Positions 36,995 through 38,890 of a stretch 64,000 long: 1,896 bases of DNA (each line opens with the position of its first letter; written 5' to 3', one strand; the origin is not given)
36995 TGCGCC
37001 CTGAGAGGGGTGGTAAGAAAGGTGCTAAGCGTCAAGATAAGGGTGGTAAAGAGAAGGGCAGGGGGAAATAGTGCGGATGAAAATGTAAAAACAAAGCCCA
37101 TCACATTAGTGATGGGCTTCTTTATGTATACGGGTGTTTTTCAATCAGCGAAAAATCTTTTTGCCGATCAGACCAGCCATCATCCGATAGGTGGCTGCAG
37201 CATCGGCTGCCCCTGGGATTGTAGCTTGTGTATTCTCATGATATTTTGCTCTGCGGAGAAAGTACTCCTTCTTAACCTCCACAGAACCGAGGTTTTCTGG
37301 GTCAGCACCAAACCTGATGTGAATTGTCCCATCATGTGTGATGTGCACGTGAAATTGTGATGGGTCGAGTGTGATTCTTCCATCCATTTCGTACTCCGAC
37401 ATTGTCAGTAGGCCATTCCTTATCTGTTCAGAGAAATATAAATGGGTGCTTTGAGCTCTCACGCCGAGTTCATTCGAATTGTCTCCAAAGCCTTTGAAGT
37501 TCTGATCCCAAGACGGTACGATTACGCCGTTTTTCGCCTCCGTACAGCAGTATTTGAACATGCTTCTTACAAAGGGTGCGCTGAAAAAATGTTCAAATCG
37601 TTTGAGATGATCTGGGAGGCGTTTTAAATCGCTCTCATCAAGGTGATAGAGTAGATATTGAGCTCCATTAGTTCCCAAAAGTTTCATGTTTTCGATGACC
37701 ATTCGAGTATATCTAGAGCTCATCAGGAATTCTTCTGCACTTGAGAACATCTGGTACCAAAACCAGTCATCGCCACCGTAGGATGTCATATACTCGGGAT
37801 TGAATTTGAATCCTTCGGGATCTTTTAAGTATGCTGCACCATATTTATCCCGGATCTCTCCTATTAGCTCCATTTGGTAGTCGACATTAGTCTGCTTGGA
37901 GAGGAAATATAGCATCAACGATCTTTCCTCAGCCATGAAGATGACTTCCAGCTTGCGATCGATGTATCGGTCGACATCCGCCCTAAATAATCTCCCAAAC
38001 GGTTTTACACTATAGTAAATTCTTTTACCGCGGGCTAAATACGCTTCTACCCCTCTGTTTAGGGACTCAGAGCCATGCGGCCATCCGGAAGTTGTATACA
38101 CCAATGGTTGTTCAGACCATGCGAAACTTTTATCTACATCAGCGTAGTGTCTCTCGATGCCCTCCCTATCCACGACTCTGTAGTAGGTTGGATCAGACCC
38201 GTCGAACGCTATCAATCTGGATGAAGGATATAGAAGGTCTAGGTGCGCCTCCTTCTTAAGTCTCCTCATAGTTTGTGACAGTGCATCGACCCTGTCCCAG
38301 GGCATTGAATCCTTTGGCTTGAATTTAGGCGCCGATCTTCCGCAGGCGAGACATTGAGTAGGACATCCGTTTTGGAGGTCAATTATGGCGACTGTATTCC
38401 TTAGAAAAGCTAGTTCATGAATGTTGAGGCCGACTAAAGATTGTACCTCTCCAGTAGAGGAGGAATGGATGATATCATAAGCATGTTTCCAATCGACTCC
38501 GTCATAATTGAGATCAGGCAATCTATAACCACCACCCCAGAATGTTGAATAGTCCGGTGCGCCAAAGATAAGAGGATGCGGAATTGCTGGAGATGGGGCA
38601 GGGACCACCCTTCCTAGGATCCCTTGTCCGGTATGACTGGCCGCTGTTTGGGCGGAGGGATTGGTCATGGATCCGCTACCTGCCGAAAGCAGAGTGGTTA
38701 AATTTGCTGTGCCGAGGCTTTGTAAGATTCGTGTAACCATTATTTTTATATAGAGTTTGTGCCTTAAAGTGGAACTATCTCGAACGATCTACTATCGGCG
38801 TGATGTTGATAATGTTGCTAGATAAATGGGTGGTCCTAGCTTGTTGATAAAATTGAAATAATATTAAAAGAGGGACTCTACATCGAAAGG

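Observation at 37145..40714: Compositionally distinct three-gene islet: putative radical-SAM protein, Rossmann-like protein and small ORF, all with Ser/Thr/Pro/Gly-rich N-termini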

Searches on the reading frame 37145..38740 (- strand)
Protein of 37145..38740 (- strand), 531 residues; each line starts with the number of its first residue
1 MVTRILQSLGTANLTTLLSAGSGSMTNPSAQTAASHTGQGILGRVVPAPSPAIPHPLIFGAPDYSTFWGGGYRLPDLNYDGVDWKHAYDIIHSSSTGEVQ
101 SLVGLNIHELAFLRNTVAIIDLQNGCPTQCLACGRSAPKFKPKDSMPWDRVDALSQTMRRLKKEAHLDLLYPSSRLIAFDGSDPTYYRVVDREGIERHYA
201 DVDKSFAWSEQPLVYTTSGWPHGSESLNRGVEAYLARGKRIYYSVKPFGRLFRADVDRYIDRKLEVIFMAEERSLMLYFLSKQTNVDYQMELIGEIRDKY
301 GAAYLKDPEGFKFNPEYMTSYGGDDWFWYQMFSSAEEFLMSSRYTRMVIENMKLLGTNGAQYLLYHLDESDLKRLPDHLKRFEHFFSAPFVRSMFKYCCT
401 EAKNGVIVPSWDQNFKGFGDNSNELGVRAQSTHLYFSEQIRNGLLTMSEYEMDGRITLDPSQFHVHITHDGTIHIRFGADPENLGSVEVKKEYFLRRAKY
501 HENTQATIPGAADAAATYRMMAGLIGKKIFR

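Call 3: search_protein_families(library=pfam, proteins=[window:37145-38740:-], max_evalue=1)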
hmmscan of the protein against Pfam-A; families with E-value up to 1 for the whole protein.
window:37145-38740:- (531 aa): 1 family
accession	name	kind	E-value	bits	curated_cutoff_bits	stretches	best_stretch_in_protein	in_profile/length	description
PF08521.16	2CSK_N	-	0.25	11.8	23.2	1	150-194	31-75/140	Two-component sensor kinase N-terminal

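Call 4: search_protein_families(library=ncbifam, proteins=[window:37145-38740:-], max_evalue=1)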
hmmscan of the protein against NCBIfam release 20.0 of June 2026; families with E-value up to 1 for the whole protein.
window:37145-38740:- (531 aa): 1 family
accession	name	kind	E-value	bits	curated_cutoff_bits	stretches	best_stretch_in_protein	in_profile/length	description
TIGR04517.1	rSAM_PoyD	subfamily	0.15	11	325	1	116-141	118-143/446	radical SAM family RiPP maturation amino acid epimerase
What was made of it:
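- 37145..38740 (-): 531-aa ORF: an intact member of a rare, unnamed radical-SAM-like family. The JGI gene call starts at Met25 (507 aa). The protein itself has no Pfam or NCBIfam hit (calls 3, 4).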

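Call 5: find_homologous_proteins(query=window:37145-38740:-, max_evalue=0.001)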
Query window:37145-38740:- (531 aa): 1 proteins with E <= 0.001 among 7314 candidates.
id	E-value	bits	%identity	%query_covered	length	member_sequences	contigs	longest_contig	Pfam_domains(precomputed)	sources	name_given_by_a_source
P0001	0.0e+0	1195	100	95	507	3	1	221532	-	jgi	jgi:hypothetical protein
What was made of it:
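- JGI already prefers Met25 (call 5).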

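Call 8: find_encoding_contigs(protein=P0001, flank=10000, max_places=6)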
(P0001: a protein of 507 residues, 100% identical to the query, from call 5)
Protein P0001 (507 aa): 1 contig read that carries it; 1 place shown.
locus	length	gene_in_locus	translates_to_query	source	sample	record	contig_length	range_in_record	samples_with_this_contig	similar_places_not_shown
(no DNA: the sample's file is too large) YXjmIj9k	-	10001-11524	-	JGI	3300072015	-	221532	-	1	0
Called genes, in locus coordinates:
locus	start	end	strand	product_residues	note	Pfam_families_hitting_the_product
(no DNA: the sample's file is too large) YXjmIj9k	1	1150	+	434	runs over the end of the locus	PF27537:HoxH (weak), PF00374:NiFeSe_Hases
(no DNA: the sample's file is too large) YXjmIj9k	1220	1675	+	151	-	PF01750:HycI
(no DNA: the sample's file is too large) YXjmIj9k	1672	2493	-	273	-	PF02397:Bac_transf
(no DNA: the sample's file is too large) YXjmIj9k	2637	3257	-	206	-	PF04205:FMN_bind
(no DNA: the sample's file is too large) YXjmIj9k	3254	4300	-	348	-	PF03116:NQR2_RnfD_RnfE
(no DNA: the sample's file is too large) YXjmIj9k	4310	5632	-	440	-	PF13375:RnfC_N, PF13484:Fer4_16 (faint), PF01512:Complex1_51K, PF10531:SLBB (weak), PF13237:Fer4_10 (weak), PF12838:Fer4_7 (weak), PF13183:Fer4_8 (weak), PF13187:Fer4_9 (weak), +4 more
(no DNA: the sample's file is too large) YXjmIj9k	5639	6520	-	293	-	PF04060:FeS, PF12838:Fer4_7 (weak), PF00037:Fer4 (weak), PF12837:Fer4_6 (weak), PF12838:Fer4_7 (weak), PF13187:Fer4_9 (weak), PF14697:Fer4_21 (weak), PF00037:Fer4, +5 more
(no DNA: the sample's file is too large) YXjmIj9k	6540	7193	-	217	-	PF02508:Rnf-Nqr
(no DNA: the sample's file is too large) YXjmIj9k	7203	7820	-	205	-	PF02508:Rnf-Nqr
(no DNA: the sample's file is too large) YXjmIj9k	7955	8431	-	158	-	-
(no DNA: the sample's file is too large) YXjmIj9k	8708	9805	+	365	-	-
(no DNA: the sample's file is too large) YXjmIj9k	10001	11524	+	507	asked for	-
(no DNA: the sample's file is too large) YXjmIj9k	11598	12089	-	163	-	PF13801:Metal_resist, PF07813:LTXXQ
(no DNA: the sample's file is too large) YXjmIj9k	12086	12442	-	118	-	-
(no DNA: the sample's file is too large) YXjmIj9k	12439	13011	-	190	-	PF04542:Sigma70_r2, PF00196:GerE (faint), PF04545:Sigma70_r4, PF08281:Sigma70_r4_2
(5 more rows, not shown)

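Call 12: search_protein_representatives(protein=window:37145-38740:-)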
Query: 531 residues. Proteins with E-value up to 0.001 (for the whole library): 41; up to 1e-10: 29; up to 1e-30: 5. The best 41 are listed.
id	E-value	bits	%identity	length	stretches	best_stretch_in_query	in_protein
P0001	0.0e+00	1194.7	100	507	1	25-531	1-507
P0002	1.3e-42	162.6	35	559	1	94-530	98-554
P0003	9.7e-35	136.6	34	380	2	92-258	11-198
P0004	6.0e-31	124.1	32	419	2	116-260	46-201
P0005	9.6e-31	123.4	34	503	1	117-431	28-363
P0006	4.6e-29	117.9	39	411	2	94-260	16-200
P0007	9.3e-28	113.6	32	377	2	105-263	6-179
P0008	4.0e-24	101.6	32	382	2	107-262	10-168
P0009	2.3e-23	99.1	32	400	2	107-260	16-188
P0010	2.5e-22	95.7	35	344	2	104-271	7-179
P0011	3.1e-21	92.1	30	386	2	337-529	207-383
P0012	3.5e-21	91.9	29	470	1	114-428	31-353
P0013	3.5e-21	91.9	29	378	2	104-262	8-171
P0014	1.2e-20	90.1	32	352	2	103-262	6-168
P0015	5.7e-20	87.9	32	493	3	97-270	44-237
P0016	1.4e-19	86.6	27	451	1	105-529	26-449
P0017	1.1e-17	80.4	29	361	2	105-265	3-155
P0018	6.6e-17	77.8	30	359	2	104-237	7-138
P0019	8.6e-17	77.4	33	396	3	101-263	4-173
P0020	1.0e-16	77.2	32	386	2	102-358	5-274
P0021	1.9e-16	76.3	28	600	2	105-234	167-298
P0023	7.0e-14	67.8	29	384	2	103-237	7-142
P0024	1.8e-13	66.4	38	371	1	101-262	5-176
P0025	2.8e-13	65.8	26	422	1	103-530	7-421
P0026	3.5e-13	65.5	25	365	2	105-265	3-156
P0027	3.9e-13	65.3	30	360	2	101-235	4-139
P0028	6.9e-12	61.2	30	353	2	116-234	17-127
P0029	8.9e-11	57.6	26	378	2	117-234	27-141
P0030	1.8e-10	56.5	29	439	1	117-321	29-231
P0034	1.2e-06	44.0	31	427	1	102-248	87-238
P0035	7.0e-06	41.4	26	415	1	97-286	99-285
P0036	3.0e-05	39.3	33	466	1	102-262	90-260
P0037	5.2e-05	38.5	28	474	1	102-248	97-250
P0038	6.6e-05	38.2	29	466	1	99-235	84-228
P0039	8.9e-05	37.8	33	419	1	111-222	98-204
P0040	7.0e-04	34.8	28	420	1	105-223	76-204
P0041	7.8e-04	34.6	28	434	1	108-327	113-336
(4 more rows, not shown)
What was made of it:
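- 37145..38740 (-): Exhaustive phmmer finds 41 relatives (call 12).
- Family of 41 clusters; the conserved core is query residues ~100-265 (call 12).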

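Call 13: find_related_loci(query=window:37145-38740:-, collection=genome_contigs, flank=10000)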
Query window:37145-38740:- (531 aa) in genome_contigs; peptide patterns used: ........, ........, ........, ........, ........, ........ (x = any residue, [..] = any of these).
23 stretches matched a pattern, but none encodes a relative of the query by tblastn (E <= 1e-3).

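Call 16: search_solved_structures(query=A1, max_evalue=10, show_alignments=3)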
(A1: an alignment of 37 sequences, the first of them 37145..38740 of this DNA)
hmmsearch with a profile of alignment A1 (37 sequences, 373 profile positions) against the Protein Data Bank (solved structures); distinct sequences matched with E-value up to 10: 2.
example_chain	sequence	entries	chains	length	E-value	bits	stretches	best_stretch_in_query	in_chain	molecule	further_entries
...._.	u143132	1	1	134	0.28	13.6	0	98-118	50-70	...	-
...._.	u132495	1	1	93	0.36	13.2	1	166-241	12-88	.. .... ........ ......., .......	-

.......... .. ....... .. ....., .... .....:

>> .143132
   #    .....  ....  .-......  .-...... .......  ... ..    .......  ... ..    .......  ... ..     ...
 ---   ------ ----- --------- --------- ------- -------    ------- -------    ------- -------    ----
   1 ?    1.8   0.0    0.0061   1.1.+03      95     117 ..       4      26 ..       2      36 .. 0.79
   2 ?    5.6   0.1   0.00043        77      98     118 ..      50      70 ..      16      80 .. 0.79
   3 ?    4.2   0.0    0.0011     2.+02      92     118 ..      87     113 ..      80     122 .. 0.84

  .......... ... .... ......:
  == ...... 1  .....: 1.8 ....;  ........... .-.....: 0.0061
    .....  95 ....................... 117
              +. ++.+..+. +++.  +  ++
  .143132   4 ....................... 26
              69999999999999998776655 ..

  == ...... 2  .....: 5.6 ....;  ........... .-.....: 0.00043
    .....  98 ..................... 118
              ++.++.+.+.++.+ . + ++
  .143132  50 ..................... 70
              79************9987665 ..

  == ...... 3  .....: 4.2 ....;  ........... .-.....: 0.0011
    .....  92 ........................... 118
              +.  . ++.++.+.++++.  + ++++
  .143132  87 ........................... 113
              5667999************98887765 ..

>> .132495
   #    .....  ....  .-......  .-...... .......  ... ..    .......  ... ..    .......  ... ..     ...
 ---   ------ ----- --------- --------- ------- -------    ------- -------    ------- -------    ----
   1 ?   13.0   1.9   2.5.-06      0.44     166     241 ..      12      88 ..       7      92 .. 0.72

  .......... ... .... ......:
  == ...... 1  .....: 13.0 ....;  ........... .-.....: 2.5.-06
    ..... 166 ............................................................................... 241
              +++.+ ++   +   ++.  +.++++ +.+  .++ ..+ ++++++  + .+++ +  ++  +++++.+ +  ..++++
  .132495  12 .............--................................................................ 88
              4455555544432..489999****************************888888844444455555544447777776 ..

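Call 17: search_protein_families(library=pfam, alignment_id=A1, max_evalue=0.1)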
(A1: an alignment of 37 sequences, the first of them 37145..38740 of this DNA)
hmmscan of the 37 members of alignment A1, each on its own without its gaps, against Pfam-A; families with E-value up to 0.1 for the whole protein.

A. member 1, window:37145-38740:- (531 aa): 0 families

B. families by the number of members that match (of 37 scanned): 15 families
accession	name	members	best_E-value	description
PF04055.27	Radical_SAM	11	5.2e-06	Radical SAM superfamily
PF18101.7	Pan3_PK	1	0.0091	Pan3 Pseudokinase domain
PF02728.21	Cu_amine_oxidN3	1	0.0094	Copper amine oxidase, N3 domain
PF12641.12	Flavodoxin_3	1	0.016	Flavodoxin domain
PF02899.23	Phage_int_SAM_1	1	0.021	Phage integrase, N-terminal SAM-like domain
PF18491.7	SRA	1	0.024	SET and RING associated domain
PF14433.11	SUKH-3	1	0.027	SUKH-3 immunity protein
PF08937.16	ThsB_TIR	1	0.027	Thoeris protein ThsB, TIR-like domain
PF05405.19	Mt_ATP-synt_B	1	0.028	Mitochondrial ATP synthase B chain precursor (ATP-synt_B)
PF12729.13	4HB_MCP_1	1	0.03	Four helix bundle sensory module for signal transduction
PF07118.16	DUF1374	1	0.054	Protein of unknown function (DUF1374)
PF11039.13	DUF2824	1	0.073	Protein of unknown function (DUF2824)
PF15970.11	HicB-like_2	1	0.077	HicB_like antitoxin of bacterial toxin-antitoxin system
PF13353.11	Fer4_12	1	0.091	4Fe-4S single cluster domain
PF08478.15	POTRA_1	1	0.095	POTRA domain, FtsQ-type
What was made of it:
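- The chance of 11 of 37 proteins hitting the same one of 24,736 models is negligible (call 17).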

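Call 19: find_encoding_contigs(protein=P0002, flank=8000, max_places=4)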
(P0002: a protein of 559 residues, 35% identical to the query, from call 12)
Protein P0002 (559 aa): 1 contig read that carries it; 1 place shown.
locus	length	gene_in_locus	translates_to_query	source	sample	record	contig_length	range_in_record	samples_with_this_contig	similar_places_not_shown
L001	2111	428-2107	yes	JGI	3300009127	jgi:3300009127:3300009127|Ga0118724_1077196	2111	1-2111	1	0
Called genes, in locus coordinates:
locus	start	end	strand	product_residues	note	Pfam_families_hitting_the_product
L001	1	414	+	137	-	?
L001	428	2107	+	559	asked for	-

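Call 26: predict_structure(alignment_id=A1)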
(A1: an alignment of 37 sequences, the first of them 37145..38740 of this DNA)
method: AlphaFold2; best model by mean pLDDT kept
length: 531 residues; sequences in the alignment: 37
mean_pLDDT: 83.4   pTM: 0.80
mean pLDDT of the five models: 83.4, 82.8, 81.9, 81.8, 81.8
residues with pLDDT >= 90: 342; 70-90: 99; 50-70: 10; < 50: 80
segments of 3 or more residues with pLDDT < 50: 1-78
pLDDT, mean of each block of 10 residues (from residue 1): 43 37 32 33 34 29 35 48 93 86 94 95 95 88 97 98 97 93 96 97 96 94 94 95 95 97 95 93 90 94 97 85 73 91 97 93 95 92 95 96 83 83 83 87 77 77 94 94 90 95 91 92 97 91
secondary structure, 60 per line:
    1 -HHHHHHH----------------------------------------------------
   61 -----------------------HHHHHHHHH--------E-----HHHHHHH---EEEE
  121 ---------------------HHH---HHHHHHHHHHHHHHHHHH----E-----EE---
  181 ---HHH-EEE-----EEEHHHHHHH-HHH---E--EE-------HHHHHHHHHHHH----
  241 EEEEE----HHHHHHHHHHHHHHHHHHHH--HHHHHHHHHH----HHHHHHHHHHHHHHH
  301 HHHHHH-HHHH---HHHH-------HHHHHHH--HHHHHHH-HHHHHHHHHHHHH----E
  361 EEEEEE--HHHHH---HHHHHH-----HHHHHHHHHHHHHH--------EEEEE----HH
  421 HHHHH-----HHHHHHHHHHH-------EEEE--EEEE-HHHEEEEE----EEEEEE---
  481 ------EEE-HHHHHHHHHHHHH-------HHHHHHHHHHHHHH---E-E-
elements in order: H2-8 H84-92 H107-113 E117-120 H148-165 E188-190 E196-198 H199-205 H225-236 E241-245 H250-269 H272-281 H286-306 H308-311 H315-318 H326-332 H335-341 H343-355 E360-366 H369-373 H377-382 H388-401 E410-414 H419-425 H431-441 E449-452 E455-458 E463-467 E472-477 E487-489 H491-503 H511-524
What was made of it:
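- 37145..38740 (-): AlphaFold2 gives pLDDT 83.4, confident from residue ~80 (call 26).
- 38501..38740 (-): Codons 1-80 of the 531-aa ORF: uncharged S/T/P/G/A-rich extension, predicted disordered and absent from most family members. pLDDT is below 50 for residues 1-78 (call 26).
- On Radical SAM superfamily (PF04055): The AlphaFold2 model shows alternating strands and helices from residue 117 (call 26).
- Closest known: Radical SAM superfamily. Different: The aromatic residue before the last Cys is replaced by A/G/I/T/H. A helical insertion of about 100 residues lies between predicted strands 4 and 5 (residues ~250-355), and there is a family-specific C-terminal beta-rich domain (call 26).
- Checked: AlphaFold2 predicts residues 1-78 of the 531-aa protein as disordered (call 26).
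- The AlphaFold2 model has pLDDT 83.4 and alternating beta/alpha elements from residue 117 (call 26).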

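Call 30: fold_search(model_id=the predicted structure, library=pdb)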
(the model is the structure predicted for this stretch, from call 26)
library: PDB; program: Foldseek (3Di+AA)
matches with E <= 10: 353; with E <= 0.001: 0
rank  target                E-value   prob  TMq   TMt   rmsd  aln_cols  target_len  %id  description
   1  7mjz                  2.4e-01  0.20  0.19  0.22  18.9       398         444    8  The structure of MiaB with pentasulfide bridge (released 2021-09-15)
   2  6efn                  3.9e-01  0.38  0.25  0.33  15.1       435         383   10  Structure of a RiPP maturase, SkfB (released 2018-10-24)
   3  7mjy_A                5.0e-01  0.13  0.19  0.22  19.0       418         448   10  MiaB in the complex with s-adenosyl-L-homocysteine and RNA (released 2021-09-15)
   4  7am7_C                5.3e-01  0.12  0.10  0.16  13.4       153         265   12  Crystal structure of Peptiligase mutant - M222P/L217H/A225N/F189W/N218D (released 2021-02-17)
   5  5udq_E                6.2e-01  0.03  0.06  0.10  20.0       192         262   12  LarE, a sulfur transferase involved in synthesis of the cofactor for lactate racemase, apo form (released 2017-08-23)
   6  8s8v_B                6.8e-01  0.07  0.13  0.17  16.0       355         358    9  OPR3 variant R283D in its monomeric form (released 2024-08-14)
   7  8hhm_A                7.2e-01  0.18  0.14  0.14  14.0       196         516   12  Cryo-EM structure of the Cas12m2-crRNA-target DNA ternary complex intermediate state (released 2023-04-12)
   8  8qnp_A                7.2e-01  0.07  0.14  0.18  15.4       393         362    8  OPR3 with redesigned loop 6 (9aa) in complex with NADH4 (released 2025-04-09)
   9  3atz_A                8.0e-01  0.12  0.10  0.14  12.9       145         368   10  Crystal structure of TcOYE with pHBA (released 2012-02-01)
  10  7am7_B                8.0e-01  0.09  0.10  0.16  14.6       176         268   11  Crystal structure of Peptiligase mutant - M222P/L217H/A225N/F189W/N218D (released 2021-02-17)
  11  7am7_A                8.4e-01  0.08  0.10  0.16  14.1       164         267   13  Crystal structure of Peptiligase mutant - M222P/L217H/A225N/F189W/N218D (released 2021-02-17)
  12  5vz0_C                8.8e-01  0.06  0.14  0.09  15.8       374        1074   10  Crystal structure of Lactococcus lactis pyruvate carboxylase G746A mutant in complex with cyclic-di-AMP (released 2017-08-16)
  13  8aum_A                9.3e-01  0.04  0.11  0.15  17.2       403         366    7  OPR3 Y190F variant in complex with ethyl (Z)-2-(hydroxyimino)-3-oxopentanoate (released 2023-03-01)
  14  8aue_B                9.3e-01  0.04  0.11  0.15  17.3       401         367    7  12-oxophytodienoate reductase 3 (OPR3) from Solanum lycopersicum in complex with 2-methoxyethyl (Z)-2-(hydroxyimino)-3 (released 2023-03-01)
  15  8auq_A                9.8e-01  0.05  0.13  0.18  16.8       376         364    8  OPR3 Y370F variant in complex with ethyl (Z)-2-(hydroxyimino)-3-oxopentanoate (released 2023-03-01)
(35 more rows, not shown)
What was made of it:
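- On Radical SAM superfamily (PF04055): The Foldseek top hits MiaB, SkfB and anSME all have E >= 0.24 and TM-scores of 0.33 or less (call 30).
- The highest-ranked Foldseek hits are radical-SAM enzymes (call 30).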

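Call 33: find_encoding_contigs(protein=P0005, flank=8000, max_places=3)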
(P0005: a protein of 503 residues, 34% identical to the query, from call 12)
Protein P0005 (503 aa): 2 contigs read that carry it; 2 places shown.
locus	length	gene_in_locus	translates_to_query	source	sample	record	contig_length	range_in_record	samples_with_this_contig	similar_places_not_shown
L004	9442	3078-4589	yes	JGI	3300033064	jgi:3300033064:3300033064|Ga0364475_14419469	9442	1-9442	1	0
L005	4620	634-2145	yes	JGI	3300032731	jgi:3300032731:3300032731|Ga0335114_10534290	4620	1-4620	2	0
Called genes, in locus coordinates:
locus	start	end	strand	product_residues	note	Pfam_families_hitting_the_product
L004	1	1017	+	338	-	?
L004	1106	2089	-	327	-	-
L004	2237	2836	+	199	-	PF13489:Methyltransf_23 (weak), PF13847:Methyltransf_31, PF08241:Methyltransf_11, PF08242:Methyltransf_12, PF13649:Methyltransf_25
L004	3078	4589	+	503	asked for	-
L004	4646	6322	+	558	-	PF13692:Glyco_trans_1_4, PF00534:Glycos_transf_1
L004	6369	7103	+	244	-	PF08444:Gly_acyl_tr_C (weak), PF08445:FR47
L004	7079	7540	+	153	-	-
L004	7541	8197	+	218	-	PF08843:AbiEii (weak)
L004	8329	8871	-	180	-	-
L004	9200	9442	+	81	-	?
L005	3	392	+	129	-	?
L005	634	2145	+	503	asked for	-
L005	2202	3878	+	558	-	PF13692:Glyco_trans_1_4, PF00534:Glycos_transf_1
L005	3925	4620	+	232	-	?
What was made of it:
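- L004 has methyltransferase - rSAM-like P0005 - GT1 - GNAT in one orientation (call 33). A canonical methyltransferase precedes the family member in L004 (call 33).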

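Call 34: find_encoding_contigs(protein=P0003, flank=8000, max_places=3)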
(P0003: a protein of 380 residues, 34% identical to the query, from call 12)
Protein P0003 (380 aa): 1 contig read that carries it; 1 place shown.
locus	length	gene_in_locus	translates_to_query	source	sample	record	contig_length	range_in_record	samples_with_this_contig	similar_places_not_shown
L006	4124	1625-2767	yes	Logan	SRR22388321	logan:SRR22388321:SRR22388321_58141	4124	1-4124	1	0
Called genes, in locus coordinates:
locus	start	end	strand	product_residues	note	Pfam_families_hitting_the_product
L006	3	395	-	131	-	?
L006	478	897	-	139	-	PF05168:HEPN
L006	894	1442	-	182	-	PF01909:NTP_transf_2 (weak)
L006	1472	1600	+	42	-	-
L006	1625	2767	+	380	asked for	-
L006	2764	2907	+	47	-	-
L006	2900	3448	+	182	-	-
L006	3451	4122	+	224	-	?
